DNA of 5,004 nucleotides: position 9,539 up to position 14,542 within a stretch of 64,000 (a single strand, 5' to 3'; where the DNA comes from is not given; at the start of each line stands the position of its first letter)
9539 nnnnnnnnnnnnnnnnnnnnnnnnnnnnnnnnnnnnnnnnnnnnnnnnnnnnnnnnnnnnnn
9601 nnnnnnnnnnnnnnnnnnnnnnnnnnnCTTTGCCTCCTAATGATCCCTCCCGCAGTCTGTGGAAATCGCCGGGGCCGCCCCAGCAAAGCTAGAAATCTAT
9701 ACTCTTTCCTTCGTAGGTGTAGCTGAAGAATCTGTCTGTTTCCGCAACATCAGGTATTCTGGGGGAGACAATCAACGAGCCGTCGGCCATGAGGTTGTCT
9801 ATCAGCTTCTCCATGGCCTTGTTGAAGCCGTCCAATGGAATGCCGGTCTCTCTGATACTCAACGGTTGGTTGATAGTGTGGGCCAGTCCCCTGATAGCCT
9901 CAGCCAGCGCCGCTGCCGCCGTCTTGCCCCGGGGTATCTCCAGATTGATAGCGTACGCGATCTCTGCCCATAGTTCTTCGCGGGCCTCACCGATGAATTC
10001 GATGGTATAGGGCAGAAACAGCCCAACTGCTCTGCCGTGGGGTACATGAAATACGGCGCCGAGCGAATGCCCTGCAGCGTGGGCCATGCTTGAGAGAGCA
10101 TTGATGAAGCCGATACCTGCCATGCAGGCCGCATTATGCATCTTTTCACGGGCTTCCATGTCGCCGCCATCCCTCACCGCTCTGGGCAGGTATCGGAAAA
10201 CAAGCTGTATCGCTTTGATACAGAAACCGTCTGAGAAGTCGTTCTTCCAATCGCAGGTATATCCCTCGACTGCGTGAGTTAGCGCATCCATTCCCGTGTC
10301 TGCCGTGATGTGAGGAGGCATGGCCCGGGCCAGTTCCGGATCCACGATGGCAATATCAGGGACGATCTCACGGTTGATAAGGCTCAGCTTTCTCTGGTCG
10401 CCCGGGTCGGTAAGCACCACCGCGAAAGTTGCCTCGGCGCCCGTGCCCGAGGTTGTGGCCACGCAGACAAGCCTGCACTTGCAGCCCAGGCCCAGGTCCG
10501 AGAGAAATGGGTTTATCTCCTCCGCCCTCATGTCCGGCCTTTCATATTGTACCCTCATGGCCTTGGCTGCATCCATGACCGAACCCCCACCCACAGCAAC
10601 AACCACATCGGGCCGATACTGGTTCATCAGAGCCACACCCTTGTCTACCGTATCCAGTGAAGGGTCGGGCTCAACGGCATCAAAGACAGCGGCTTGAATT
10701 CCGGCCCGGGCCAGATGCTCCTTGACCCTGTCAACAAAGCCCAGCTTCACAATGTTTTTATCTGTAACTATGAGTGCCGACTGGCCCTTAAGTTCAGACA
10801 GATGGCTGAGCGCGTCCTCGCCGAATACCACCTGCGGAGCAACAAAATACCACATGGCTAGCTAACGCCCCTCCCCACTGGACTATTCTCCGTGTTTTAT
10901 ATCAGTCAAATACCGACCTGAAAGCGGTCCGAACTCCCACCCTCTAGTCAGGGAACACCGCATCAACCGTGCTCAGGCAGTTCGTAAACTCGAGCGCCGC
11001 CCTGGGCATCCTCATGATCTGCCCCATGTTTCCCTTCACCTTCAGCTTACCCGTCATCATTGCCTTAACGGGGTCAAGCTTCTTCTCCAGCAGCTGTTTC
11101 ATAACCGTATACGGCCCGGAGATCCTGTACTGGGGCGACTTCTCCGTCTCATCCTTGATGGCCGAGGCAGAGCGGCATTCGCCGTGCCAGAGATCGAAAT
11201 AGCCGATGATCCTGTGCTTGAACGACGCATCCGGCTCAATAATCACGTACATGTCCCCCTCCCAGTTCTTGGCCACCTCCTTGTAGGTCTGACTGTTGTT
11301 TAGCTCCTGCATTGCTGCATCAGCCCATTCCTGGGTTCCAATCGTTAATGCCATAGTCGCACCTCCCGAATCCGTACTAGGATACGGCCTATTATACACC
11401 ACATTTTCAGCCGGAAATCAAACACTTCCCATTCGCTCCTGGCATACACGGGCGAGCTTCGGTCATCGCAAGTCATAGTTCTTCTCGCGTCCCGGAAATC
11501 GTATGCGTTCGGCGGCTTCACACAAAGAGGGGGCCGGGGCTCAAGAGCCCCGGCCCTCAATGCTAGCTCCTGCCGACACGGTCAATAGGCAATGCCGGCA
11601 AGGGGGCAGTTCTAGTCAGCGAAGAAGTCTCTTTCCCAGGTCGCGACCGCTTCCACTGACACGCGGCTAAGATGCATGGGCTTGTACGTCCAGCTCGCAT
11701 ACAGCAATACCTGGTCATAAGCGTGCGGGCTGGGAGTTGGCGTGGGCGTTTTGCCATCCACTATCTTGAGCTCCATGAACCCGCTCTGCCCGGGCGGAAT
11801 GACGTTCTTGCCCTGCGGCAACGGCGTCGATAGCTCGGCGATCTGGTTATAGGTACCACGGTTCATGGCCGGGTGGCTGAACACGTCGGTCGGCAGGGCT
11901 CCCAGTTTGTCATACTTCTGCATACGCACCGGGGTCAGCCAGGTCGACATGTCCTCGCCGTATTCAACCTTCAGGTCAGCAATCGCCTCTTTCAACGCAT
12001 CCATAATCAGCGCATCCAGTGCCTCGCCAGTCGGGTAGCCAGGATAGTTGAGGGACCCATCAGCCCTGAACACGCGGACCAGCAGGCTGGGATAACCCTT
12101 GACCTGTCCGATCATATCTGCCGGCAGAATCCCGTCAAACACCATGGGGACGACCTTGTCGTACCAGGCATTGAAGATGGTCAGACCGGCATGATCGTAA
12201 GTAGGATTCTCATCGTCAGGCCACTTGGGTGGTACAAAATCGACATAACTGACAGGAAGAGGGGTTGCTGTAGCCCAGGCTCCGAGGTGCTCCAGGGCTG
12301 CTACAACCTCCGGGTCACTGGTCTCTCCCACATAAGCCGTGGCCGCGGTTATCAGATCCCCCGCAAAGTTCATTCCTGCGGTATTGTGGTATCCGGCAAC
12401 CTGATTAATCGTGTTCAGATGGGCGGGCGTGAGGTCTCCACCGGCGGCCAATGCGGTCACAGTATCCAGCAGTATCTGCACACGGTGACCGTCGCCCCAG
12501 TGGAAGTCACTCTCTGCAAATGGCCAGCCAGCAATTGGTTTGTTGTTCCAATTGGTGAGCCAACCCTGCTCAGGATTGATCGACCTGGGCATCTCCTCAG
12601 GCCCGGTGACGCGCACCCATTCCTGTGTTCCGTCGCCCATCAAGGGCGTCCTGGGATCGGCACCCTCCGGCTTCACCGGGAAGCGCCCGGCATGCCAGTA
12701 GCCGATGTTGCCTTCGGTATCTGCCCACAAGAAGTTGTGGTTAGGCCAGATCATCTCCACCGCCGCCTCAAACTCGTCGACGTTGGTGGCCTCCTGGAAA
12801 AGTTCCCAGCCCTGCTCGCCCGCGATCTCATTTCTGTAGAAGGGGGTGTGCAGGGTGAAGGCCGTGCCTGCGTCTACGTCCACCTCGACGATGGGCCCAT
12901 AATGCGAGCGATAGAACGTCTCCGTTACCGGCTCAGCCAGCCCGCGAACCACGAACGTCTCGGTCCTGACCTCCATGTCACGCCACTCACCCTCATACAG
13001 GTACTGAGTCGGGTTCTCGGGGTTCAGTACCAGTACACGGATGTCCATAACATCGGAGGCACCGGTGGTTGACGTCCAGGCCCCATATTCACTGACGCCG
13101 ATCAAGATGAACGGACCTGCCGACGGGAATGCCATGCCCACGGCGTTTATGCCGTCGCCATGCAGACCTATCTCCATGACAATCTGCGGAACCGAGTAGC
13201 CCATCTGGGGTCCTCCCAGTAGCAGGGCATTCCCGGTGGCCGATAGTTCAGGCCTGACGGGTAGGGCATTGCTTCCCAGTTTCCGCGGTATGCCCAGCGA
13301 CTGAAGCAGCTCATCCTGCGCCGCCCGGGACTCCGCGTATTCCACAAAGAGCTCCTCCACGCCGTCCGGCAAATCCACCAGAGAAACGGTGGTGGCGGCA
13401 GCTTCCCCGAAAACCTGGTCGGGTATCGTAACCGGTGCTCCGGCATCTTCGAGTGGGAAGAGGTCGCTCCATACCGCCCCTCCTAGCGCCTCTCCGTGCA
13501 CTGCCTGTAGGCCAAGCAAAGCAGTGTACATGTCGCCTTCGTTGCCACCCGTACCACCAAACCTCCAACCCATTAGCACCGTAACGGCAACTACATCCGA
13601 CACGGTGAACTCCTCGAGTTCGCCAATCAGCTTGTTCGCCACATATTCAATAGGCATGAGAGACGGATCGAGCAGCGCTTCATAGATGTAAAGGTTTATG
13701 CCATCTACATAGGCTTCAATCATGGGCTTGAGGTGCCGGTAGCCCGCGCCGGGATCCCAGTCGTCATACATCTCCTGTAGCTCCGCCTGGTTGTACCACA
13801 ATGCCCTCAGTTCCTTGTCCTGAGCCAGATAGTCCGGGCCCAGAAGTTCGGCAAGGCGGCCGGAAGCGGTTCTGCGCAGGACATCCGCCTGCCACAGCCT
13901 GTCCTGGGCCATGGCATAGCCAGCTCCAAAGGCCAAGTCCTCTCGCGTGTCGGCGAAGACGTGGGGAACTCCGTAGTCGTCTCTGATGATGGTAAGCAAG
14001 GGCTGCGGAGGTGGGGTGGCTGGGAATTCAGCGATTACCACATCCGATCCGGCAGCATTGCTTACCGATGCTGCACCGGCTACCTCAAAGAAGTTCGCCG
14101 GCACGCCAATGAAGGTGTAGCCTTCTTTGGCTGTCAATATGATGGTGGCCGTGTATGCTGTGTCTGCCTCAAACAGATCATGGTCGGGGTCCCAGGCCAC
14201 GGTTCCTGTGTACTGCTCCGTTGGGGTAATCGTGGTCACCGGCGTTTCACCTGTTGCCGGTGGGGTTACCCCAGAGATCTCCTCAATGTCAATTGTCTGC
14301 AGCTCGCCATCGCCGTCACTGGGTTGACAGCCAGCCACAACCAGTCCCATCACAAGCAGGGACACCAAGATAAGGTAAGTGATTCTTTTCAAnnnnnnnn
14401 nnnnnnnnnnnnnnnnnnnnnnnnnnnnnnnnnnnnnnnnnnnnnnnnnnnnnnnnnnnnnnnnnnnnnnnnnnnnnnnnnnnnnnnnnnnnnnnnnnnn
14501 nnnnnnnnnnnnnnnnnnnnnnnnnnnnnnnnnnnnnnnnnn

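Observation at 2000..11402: Candidate ferredoxin-linked 4-hydroxybutyrate / short-chain acid conversion cluster (AbfD + Fe-ADH + AOR + AMP-ligase + FrhB-like)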

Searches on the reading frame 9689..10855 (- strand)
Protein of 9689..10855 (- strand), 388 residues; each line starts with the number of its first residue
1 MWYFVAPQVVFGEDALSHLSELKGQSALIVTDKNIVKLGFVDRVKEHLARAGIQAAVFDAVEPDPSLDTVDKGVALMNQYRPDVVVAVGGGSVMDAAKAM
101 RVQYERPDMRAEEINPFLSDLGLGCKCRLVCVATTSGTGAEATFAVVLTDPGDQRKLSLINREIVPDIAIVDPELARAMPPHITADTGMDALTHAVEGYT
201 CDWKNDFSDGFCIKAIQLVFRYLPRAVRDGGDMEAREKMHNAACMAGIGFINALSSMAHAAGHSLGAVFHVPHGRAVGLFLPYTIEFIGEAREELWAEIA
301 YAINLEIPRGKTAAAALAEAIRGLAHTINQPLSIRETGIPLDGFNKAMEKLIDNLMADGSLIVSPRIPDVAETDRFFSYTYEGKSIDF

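Call 4: search_protein_families(library=pfam, proteins=[window:9689-10855:-])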
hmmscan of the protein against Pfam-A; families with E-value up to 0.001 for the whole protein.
window:9689-10855:- (388 aa): 3 families
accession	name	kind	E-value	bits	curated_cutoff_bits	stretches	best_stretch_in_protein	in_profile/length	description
PF00465.25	Fe-ADH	-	2.3e-47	161.1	31.3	1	7-173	2-168/168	Iron-containing alcohol dehydrogenase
PF25137.1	ADH_Fe_C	-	1.1e-41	143.1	27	1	184-352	1-169/194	Fe-containing alcohol dehydrogenase family, C-terminal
PF13685.12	Fe-ADH_2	-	1.2e-13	51.8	28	1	19-105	14-98/149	Iron-containing alcohol dehydrogenase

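Call 5: search_protein_families(library=ncbifam, proteins=[window:9689-10855:-])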
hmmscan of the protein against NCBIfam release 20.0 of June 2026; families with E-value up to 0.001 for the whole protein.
window:9689-10855:- (388 aa): 18 families
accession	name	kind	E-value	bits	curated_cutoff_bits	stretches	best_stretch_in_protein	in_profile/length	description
NF010378.0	PRK13805.1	equivalog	3.3e-101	339.5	951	1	2-385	458-868/872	bifunctional acetaldehyde-CoA/alcohol dehydrogenase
TIGR02638.1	lactal_redase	equivalog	5.9e-78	262.3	523.15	1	17-369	22-371/379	lactaldehyde reductase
NF041833.1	Fe_ADH_ErcA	equivalog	3.4e-76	256.8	550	1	4-377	6-378/382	alcohol dehydrogenase-like regulatory protein ErcA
NF007911.0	PRK10624.1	equivalog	5.3e-72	242.9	537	1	14-350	16-355/382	lactaldehyde reductase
NF053866.1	CholDhdGbsBBac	equivalog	1e-70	238.4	550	1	20-372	33-382/392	choline dehydrogenase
NF058672.1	4HyButDHCUPNE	equivalog_domain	1.9e-56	191.9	500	1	18-366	23-363/378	4-hydroxybutyrate dehydrogenase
NF050025.1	SulfAcetaldRedSarD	equivalog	2.3e-55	188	700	1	15-318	21-321/385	sulfoacetaldehyde reductase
NF011998.0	PRK15454.1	equivalog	7.3e-55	186.3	556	1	23-322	47-344/395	ethanolamine utilization ethanol dehydrogenase EutG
TIGR03405.1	Phn_Fe-ADH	equivalog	2.1e-53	181.3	423.7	1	8-286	6-286/355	iron-containing alcohol dehydrogenase PsrA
NF007363.0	PRK09860.1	equivalog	1.5e-52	179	581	1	13-342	20-348/383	L-threonine dehydrogenase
TIGR04266.1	NDMA_methanol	equivalog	2.4e-34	118.9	625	1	27-322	41-340/420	NDMA-dependent methanol dehydrogenase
NF011717.0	PRK15138.1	equivalog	5e-26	91.6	645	1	8-285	11-293/387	alcohol dehydrogenase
NF041822.1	daptide_DH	equivalog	1.2e-21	77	300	1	28-227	4-204/363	daptide-type RiPP biosynthesis dehydogenase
NF006941.0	PRK09423.1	subfamily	2.5e-12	46.3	336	1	10-107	12-110/367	glycerol dehydrogenase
NF053832.1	GlycoaldRedHalo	equivalog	4.2e-09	36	550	1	15-104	17-107/363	glycolaldehyde reductase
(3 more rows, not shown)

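Call 27: search_solved_structures(query=window:9689-10855:-, max_evalue=1e-30)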
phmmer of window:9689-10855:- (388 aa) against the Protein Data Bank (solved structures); distinct sequences matched with E-value up to 1e-30: 27.
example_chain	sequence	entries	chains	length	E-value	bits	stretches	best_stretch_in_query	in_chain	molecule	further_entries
3zdr_A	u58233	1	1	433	7.6e-90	305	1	2-383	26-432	ALCOHOL DEHYDROGENASE DOMAIN OF THE BIFUNCTIONAL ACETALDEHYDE DEHYDROGENASE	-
6scg_A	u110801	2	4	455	3e-67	230.6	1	25-384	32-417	Aldehyde-alcohol dehydrogenase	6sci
6tqh_A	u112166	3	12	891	2.6e-66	227.6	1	25-384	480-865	Aldehyde-alcohol dehydrogenase | Bifunctional aldehyde-alcohol dehydrogenase AdhE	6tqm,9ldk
6ahc_A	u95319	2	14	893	2.6e-66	227.6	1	25-384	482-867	Aldehyde-alcohol dehydrogenase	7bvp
7dag_A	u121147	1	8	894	1.4e-64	221.8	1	2-384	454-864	Aldehyde-alcohol dehydrogenase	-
8zrl_A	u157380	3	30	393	2.6e-59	204.5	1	17-373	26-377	NAD-dependent methanol dehydrogenase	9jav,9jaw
6c75_A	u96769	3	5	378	3.1e-58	201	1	4-383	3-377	Alcohol dehydrogenase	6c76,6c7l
8uhw_A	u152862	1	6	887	1.5e-57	198.7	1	15-289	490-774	Aldehyde-alcohol dehydrogenase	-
13he_A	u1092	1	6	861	2.1e-57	198.2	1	15-289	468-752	Aldehyde-alcohol dehydrogenase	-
8zwd_B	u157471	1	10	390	1.2e-56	195.7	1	3-373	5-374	NAD(P)-dependent methanol dehydrogenase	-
3bfj_A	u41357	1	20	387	1.6e-51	178.8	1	4-369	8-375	1,3-propanediol oxidoreductase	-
7qls_AAA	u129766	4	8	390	8.6e-51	176.5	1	23-360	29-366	Lactaldehyde reductase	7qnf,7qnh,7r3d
7qlq_AAA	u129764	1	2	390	8.8e-51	176.4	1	23-360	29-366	Lactaldehyde reductase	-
1rrm_A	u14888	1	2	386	9.9e-51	176.3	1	23-360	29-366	Lactaldehyde reductase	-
2bi4_A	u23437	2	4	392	1.4e-50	175.8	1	23-360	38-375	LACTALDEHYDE REDUCTASE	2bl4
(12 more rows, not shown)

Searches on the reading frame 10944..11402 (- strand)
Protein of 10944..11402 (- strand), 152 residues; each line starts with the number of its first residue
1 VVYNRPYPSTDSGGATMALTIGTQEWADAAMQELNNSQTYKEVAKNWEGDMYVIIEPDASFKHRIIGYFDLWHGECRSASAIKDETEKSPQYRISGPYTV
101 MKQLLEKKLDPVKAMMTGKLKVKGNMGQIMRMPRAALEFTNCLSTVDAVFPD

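Call 4: search_protein_families(library=pfam, proteins=[window:10944-11402:-])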
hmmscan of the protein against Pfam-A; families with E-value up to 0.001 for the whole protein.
window:10944-11402:- (152 aa): 1 family
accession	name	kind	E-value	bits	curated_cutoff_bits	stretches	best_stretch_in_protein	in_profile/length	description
PF02036.22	SCP2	-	8.7e-13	48.9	21.3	1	34-132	7-96/101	SCP-2 sterol transfer family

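Call 5: search_protein_families(library=ncbifam, proteins=[window:10944-11402:-])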
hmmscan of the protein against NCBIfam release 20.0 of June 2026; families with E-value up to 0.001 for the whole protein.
window:10944-11402:- (152 aa): 0 families

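Call 67: search_solved_structures(query=window:10944-11354:-, max_evalue=0.01)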
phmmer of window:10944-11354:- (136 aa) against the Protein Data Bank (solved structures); distinct sequences matched with E-value up to 0.01: 5.
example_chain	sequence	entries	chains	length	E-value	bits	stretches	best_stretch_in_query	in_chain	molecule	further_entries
1wfr_A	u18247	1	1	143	4.7e-19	71.9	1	4-124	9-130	Hypothetical Protein TT1886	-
2cx7_A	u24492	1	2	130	5.6e-19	71.7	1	5-124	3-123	Sterol carrier protein 2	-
3bn8_A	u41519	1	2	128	0.0023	21.2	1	46-120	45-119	Putative sterol carrier protein 2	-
4uei_A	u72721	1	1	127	0.0042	20.3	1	86-117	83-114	STEROL CARRIER PROTEIN 2/3-OXOACYL-COA THIOLASE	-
3cnu_A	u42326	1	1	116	0.0085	19.4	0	65-120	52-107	Predicted coding region AF_1534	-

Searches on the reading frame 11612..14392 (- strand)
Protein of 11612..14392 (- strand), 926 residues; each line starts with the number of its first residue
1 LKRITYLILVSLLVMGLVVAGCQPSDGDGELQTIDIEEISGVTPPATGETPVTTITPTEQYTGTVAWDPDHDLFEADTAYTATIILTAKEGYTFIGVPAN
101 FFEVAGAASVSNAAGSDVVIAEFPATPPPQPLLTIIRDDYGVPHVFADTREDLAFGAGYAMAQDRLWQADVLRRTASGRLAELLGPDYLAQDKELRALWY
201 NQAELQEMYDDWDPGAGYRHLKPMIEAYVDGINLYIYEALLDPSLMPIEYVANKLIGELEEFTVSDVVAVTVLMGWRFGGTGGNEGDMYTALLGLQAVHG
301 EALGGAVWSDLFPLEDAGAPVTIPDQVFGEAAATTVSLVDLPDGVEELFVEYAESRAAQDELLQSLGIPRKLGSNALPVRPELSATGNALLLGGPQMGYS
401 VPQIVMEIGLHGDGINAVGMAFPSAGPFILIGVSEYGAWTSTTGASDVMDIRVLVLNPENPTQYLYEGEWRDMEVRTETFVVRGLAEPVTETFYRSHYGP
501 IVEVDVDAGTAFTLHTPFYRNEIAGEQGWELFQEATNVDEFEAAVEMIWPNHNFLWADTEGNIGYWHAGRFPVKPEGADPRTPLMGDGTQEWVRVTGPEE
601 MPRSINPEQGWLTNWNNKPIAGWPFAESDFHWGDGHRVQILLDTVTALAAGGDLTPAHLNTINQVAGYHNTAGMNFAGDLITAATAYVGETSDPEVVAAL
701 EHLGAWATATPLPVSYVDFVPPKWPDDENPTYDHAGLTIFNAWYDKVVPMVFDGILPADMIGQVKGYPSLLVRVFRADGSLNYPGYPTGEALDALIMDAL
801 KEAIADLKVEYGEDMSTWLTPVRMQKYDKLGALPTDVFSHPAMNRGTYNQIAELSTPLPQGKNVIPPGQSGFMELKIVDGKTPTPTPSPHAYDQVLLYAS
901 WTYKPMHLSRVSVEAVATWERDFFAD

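Call 4: search_protein_families(library=pfam, proteins=[window:11612-14392:-])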
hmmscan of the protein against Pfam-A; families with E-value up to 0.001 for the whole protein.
window:11612-14392:- (926 aa): 1 family
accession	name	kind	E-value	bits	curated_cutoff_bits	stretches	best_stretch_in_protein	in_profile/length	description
PF01804.23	Penicil_amidase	-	5.9e-127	425.9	21.3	1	134-914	3-674/675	Penicillin amidase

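Call 5: search_protein_families(library=ncbifam, proteins=[window:11612-14392:-])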
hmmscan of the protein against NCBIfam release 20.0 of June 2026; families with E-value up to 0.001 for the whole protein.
window:11612-14392:- (926 aa): 1 family
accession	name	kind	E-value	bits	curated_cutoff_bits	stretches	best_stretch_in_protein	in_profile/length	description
NF051460.1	bi_acylase_PvdQ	equivalog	3.4e-26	91.3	950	2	371-566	210-413/763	bifunctional acylase PvdQ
